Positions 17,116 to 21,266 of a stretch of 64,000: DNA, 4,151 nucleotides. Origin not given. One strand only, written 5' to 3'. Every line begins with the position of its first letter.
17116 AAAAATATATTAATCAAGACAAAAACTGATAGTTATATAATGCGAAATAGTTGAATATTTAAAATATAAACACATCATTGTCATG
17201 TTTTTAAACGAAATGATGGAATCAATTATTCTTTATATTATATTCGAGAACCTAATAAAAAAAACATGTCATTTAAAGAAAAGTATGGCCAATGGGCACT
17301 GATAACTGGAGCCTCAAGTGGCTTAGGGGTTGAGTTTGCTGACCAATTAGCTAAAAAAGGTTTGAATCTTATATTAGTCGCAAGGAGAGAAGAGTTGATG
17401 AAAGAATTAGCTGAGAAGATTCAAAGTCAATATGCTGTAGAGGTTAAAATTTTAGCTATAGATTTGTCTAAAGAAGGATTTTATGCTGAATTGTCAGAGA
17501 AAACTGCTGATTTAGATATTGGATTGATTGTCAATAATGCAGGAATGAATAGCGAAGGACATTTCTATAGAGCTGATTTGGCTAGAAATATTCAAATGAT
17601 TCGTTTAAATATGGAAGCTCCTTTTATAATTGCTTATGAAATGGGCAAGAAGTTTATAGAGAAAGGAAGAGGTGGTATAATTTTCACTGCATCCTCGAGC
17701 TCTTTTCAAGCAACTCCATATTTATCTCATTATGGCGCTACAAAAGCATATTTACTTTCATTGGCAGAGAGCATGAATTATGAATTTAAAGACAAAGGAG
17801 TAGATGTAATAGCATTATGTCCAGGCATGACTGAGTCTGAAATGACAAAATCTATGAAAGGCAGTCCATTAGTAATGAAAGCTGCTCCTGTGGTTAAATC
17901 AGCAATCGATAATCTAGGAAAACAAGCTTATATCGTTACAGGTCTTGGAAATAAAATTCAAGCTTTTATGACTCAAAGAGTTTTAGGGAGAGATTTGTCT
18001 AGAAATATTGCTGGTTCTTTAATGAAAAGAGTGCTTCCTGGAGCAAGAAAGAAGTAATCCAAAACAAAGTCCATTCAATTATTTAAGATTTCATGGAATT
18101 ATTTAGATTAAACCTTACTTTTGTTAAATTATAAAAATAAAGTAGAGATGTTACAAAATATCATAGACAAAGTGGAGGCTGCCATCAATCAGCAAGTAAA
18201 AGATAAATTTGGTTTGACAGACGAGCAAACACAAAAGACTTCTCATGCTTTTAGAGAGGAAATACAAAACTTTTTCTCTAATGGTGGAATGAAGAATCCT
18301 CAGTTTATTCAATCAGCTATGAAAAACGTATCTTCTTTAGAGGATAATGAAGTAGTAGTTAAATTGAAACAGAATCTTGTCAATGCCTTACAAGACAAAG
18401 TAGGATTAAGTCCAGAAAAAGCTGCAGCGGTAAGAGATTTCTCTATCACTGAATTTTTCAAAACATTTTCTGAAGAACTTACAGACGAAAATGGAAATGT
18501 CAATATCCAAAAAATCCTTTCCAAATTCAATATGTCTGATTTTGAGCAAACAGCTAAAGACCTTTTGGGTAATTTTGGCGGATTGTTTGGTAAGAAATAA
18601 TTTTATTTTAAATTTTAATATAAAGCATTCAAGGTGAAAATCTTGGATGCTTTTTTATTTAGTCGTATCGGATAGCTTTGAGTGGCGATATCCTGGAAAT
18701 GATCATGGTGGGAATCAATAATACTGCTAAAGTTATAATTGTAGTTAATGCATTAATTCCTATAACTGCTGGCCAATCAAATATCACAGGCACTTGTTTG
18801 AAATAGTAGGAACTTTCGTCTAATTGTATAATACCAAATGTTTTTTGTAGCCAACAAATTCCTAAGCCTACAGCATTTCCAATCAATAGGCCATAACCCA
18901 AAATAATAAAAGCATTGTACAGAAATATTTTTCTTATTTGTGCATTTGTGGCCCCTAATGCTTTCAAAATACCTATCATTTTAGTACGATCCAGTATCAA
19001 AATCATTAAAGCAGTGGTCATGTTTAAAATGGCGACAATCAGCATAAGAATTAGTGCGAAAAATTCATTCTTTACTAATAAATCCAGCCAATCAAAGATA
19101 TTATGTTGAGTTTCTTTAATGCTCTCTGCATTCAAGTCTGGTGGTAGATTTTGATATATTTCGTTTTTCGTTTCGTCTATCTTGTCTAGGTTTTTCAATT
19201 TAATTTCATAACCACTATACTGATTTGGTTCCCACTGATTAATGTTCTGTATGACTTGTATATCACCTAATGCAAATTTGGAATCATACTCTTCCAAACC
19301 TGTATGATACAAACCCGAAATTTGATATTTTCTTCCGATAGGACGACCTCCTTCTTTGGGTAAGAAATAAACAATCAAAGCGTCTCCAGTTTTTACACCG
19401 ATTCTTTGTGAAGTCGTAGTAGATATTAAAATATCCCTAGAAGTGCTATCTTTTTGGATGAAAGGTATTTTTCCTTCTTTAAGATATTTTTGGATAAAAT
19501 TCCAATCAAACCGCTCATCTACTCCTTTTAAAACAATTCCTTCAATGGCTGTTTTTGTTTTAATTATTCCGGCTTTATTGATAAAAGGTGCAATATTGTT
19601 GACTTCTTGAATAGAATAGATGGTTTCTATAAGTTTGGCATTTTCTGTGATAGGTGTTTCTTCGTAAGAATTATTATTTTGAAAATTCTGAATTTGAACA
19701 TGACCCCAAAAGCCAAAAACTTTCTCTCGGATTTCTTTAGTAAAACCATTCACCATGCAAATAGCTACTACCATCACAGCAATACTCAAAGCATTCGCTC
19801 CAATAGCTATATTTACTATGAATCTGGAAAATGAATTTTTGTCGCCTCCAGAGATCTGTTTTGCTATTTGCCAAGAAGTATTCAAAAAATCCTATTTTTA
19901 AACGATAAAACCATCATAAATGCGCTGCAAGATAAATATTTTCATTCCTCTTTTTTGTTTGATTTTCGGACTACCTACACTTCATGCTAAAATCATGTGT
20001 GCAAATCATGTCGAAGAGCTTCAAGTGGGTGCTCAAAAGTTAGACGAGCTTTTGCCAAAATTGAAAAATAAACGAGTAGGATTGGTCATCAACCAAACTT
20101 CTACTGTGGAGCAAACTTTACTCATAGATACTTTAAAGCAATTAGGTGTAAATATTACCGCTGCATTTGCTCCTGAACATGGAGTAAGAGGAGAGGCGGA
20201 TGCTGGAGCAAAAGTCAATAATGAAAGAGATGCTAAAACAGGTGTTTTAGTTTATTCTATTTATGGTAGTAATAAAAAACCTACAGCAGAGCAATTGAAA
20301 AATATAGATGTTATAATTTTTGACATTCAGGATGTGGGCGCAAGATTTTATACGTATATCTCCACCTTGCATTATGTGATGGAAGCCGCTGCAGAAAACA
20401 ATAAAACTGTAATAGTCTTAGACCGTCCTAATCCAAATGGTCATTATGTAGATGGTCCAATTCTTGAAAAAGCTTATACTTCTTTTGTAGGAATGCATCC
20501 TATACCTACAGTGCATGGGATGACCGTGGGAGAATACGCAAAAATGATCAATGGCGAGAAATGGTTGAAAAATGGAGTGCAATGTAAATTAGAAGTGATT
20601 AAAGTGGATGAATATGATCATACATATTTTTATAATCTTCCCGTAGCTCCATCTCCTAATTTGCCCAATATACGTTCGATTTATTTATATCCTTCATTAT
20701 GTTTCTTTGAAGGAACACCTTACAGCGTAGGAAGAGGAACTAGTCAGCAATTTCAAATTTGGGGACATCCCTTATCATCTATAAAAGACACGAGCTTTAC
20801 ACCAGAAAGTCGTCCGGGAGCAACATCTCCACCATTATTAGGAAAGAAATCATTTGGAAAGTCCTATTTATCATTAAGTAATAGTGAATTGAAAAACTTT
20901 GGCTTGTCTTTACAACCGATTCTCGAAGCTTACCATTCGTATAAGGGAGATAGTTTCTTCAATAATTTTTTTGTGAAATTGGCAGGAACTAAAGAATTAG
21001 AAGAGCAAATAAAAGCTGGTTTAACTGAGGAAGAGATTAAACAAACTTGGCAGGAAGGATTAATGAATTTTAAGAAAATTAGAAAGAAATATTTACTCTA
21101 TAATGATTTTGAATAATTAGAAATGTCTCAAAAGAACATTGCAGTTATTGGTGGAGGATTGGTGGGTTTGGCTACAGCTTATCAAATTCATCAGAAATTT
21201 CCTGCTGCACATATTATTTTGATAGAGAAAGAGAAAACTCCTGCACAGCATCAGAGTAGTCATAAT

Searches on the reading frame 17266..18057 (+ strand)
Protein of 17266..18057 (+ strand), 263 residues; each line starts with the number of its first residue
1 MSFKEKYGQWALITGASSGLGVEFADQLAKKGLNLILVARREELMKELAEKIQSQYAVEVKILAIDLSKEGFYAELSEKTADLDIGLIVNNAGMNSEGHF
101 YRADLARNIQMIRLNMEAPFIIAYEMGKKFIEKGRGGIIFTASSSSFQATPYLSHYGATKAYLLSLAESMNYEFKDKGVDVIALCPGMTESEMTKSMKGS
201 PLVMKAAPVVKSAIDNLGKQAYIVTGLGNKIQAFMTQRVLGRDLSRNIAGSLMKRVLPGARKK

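Call 51: search_protein_families(library=pfam, proteins=[window:17266-18057:+], max_evalue=0.0001)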
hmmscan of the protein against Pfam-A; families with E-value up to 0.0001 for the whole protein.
window:17266-18057:+ (263 aa): 3 families
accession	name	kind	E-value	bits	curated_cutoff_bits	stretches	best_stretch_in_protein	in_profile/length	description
PF00106.31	adh_short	-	3.2e-40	138.1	26.6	1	9-197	1-190/195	short chain dehydrogenase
PF13561.12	adh_short_C2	-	1.7e-24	87.2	27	1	15-206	1-193/236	Enoyl-(Acyl carrier protein) reductase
PF08659.16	KR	-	1.4e-09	38.5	22.6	1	11-170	3-163/180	KR domain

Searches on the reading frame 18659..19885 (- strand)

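Call 51: search_protein_families(library=pfam, proteins=[window:18659-19885:-], max_evalue=0.0001)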
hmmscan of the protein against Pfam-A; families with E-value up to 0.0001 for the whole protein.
window:18659-19885:- (408 aa): 1 family
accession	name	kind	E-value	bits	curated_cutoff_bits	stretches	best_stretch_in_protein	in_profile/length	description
PF02687.27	FtsX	-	1.3e-17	64.4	25.5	1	276-401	2-120/120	FtsX-like permease C-terminal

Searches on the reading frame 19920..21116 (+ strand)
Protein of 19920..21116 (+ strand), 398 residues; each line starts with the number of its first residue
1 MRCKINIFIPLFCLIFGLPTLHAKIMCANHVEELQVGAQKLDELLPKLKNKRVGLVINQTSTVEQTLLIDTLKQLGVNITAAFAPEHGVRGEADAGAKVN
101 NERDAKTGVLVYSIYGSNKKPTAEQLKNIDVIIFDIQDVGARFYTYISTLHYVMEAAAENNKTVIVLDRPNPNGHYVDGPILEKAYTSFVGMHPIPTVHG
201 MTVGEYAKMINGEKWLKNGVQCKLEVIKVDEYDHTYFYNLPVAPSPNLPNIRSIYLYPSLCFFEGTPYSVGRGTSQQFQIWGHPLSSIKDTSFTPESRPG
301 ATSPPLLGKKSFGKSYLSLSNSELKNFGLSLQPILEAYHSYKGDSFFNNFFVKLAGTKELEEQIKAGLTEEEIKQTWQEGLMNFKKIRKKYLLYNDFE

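Call 51: search_protein_families(library=pfam, proteins=[window:19920-21116:+], max_evalue=0.0001)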
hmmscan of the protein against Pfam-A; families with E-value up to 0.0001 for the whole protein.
window:19920-21116:+ (398 aa): 2 families
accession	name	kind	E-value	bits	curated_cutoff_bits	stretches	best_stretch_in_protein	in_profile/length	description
PF07075.17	NamZ_N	-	7.4e-83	277.4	26.9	1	53-251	1-202/203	Exo-beta-N-acetylmuramidase NamZ, N-terminal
PF20732.2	NamZ_C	-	9.6e-27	95.1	25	1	255-394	1-152/152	Exo-beta-N-acetylmuramidase NamZ, C-terminal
